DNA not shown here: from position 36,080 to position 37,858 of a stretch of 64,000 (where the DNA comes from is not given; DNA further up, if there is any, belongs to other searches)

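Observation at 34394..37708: Membrane-embedded XRE regulator translationally coupled to three tandem paralogous surface-anchored proteins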

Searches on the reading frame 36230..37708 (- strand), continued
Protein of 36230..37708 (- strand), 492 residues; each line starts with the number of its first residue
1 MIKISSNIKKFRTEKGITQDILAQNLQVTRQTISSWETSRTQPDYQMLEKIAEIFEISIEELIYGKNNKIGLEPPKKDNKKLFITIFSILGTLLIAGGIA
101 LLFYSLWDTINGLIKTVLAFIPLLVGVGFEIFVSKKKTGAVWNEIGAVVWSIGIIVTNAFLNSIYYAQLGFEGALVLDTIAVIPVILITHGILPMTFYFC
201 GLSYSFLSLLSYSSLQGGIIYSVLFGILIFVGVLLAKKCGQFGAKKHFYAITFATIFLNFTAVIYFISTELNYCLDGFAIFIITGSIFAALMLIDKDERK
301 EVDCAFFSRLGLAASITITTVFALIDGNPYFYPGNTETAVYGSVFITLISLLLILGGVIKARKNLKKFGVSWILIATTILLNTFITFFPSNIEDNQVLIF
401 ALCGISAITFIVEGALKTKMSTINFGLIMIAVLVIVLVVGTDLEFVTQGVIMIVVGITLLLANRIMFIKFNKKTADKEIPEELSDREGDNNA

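Call 70: predict_structure(alignment_id=A6)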
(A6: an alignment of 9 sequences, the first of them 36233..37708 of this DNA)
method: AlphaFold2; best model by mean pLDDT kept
length: 492 residues; sequences in the alignment: 9
mean_pLDDT: 70.8   pTM: 0.58
mean pLDDT of the five models: 70.8, 66.9, 64.5, 64.2, 59.6
residues with pLDDT >= 90: 33; 70-90: 245; 50-70: 155; < 50: 59
segments of 3 or more residues with pLDDT < 50: 67-77, 213-216, 269-275, 297-302, 327-335, 473-492
pLDDT, mean of each block of 10 residues (from residue 1): 86 90 92 90 88 86 62 44 72 84 84 87 89 72 78 86 72 76 83 72 65 53 68 68 53 56 54 53 70 58 60 70 55 47 65 75 65 78 67 72 85 73 76 78 82 86 72 44 38 31
secondary structure, 60 per line:
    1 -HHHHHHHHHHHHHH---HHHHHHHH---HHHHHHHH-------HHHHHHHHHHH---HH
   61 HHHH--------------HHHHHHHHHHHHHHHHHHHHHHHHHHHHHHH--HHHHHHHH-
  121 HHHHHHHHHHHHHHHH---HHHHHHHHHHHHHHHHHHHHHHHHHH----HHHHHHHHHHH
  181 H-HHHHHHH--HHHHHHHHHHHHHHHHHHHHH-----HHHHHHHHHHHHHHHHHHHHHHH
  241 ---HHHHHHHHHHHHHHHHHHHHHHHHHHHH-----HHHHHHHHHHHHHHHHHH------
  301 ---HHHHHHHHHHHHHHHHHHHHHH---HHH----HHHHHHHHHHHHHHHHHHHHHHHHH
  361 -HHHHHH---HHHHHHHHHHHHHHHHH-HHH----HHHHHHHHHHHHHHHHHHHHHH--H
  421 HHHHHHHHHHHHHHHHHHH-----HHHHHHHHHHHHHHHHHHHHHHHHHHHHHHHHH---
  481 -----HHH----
elements in order: H2-15 H19-26 H30-37 H45-55 H59-64 H79-109 H112-119 H121-136 H140-165 H170-181 H183-189 H192-212 H218-240 H244-271 H277-294 H304-325 H336-360 H362-367 H371-387 H396-417 H420-439 H445-477
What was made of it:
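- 36230..37708 (-): Gene for the 492-aa membrane-embedded XRE regulator (HTH_3 + DUF2157 + 10 further TM helices), preceded by the SD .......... AlphaFold model with pLDDT 70.8 (call 70).
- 36299..37141 (-): TM helices 5-14 (residues 190-470). No family match. All outside loops are <=15 residues. Invariant N424 and N463 lie in the last two helices. AlphaFold helices (call 70).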

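Call 72: fold_search(model_id=the predicted structure, library=pdb)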
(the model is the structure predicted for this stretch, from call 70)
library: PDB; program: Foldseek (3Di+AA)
matches with E <= 10: 621; with E <= 0.001: 0
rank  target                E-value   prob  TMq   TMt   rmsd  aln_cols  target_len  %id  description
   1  3u3w_A                4.9e-03  1.00  0.18  0.26  14.2       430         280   10  Crystal Structure of Bacillus thuringiensis PlcR in complex with the peptide PapR7 and DNA (released 2013-01-09)
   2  5juf                  8.7e-03  0.98  0.13  0.20  21.6       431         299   11  Crystal structure of the apo form of ComR from S. thermophilus. (released 2016-10-26)
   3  6jq1_B                1.9e-02  1.00  0.13  0.46   7.0        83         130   20  Crystal Structure of DdrO from Deinococcus geothermalis (released 2019-08-28)
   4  6qer_D                2.0e-02  0.99  0.13  0.21  19.0       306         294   12  Apo Form Of ComR From S. Thermophilus in space group C2 (released 2019-02-20)
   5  6jq1_A                2.3e-02  1.00  0.13  0.47   7.2        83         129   22  Crystal Structure of DdrO from Deinococcus geothermalis (released 2019-08-28)
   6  3op9                  3.6e-02  1.00  0.12  0.54   6.7        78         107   24  Crystal structure of transcriptional regulator from Listeria innocua (released 2010-09-15)
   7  6rnx_A                3.6e-02  1.00  0.13  0.48   6.0        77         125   23  Crystal structure of the essential repressor DdrO from radiation-resistant Deinococcus bacteria (Deinococcus deserti) (released 2019-10-09)
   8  6rnz_A                3.9e-02  1.00  0.13  0.88   1.1        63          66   25  Crystal structure of the N-terminal HTH DNA-binding domain of the essential repressor DdrO from radiation-resistant De (released 2019-10-09)
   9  6qer_A                4.2e-02  0.87  0.13  0.20  21.7       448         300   11  Apo Form Of ComR From S. Thermophilus in space group C2 (released 2019-02-20)
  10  5fd4_A                4.6e-02  0.94  0.12  0.19  20.4       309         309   11  Crystal Structure of ComR from Streptococcus suis (released 2016-11-02)
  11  1b0n_A                4.8e-02  1.00  0.12  0.55   6.8        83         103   29  SINR PROTEIN/SINI PROTEIN COMPLEX (released 1999-01-13)
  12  3jxb_C                4.9e-02  1.00  0.13  0.86   1.2        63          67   27  Crystal structure of the P22 c2 repressor protein in complex with synthetic operator 9C (released 2010-01-19)
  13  3zkc_B                5.5e-02  1.00  0.12  0.85   1.3        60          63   35  Crystal structure of the master regulator for biofilm formation SinR in complex with DNA. (released 2013-03-06)
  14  3vk0_B                6.0e-02  1.00  0.12  0.67   4.8        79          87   24  Crystal Structure of hypothetical transcription factor NHTF from Neisseria (released 2012-03-14)
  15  6rnx_B                6.0e-02  1.00  0.13  0.48   7.0        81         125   23  Crystal structure of the essential repressor DdrO from radiation-resistant Deinococcus bacteria (Deinococcus deserti) (released 2019-10-09)
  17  3jxb_D                6.7e-02  1.00  0.13  0.89   1.2        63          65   27  Crystal structure of the P22 c2 repressor protein in complex with synthetic operator 9C (released 2010-01-19)
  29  2r1j_L                1.1e-01  1.00  0.13  0.87   1.1        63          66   27  Crystal Structure of the P22 c2 Repressor protein in complex with the synthetic operator 9T (released 2008-04-29)
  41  3zkc_A                1.3e-01  1.00  0.12  0.85   1.3        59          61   34  Crystal structure of the master regulator for biofilm formation SinR in complex with DNA. (released 2013-03-06)
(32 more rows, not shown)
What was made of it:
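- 37511..37708 (-): Cytoplasmic XRE/Cro-type HTH domain (residues 1-66), including the invariant recognition helix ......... and the invariant juxtamembrane motif EELIYG (residues 60-65). Foldseek matches SinR, P22 c2 and DdrO DNA-binding domains with TM 0.85-0.9 and rmsd 1.1-1.3 A (calls 70, 72).
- On XRE / Cro-C1 type HTH transcription factors (Pfam HTH_3): Foldseek matches SinR 3zkc, P22 c2 3jxb and DdrO 6rnz with TMt 0.85-0.9 and rmsd 1.1-1.3 A (calls 70, 72).
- The model superposes on the DNA-bound SinR and P22 c2 domains at about 1.2 A (call 72). The best non-HTH hit was PepT at probability 0.23 and TM 0.13 (call 72). The domain is HTH_3, with closest structural matches to DNA-bound repressors (call 72).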

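Call 88: search_dna_similar(query=window:36233-37537:-, collection=plasmids, mode=protein, max_evalue=0.001, max_rows=10)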
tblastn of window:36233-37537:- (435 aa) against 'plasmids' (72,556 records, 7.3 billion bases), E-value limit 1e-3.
No match.

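Call 89: search_dna_similar(query=window:36233-37537:-, collection=phages, mode=protein, max_evalue=0.001, max_rows=10)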
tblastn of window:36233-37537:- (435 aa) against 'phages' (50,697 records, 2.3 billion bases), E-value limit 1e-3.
No match.
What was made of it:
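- Tried and rejected: No tblastn match in 72,556 plasmids or 50,697 phages (calls 88, 89).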
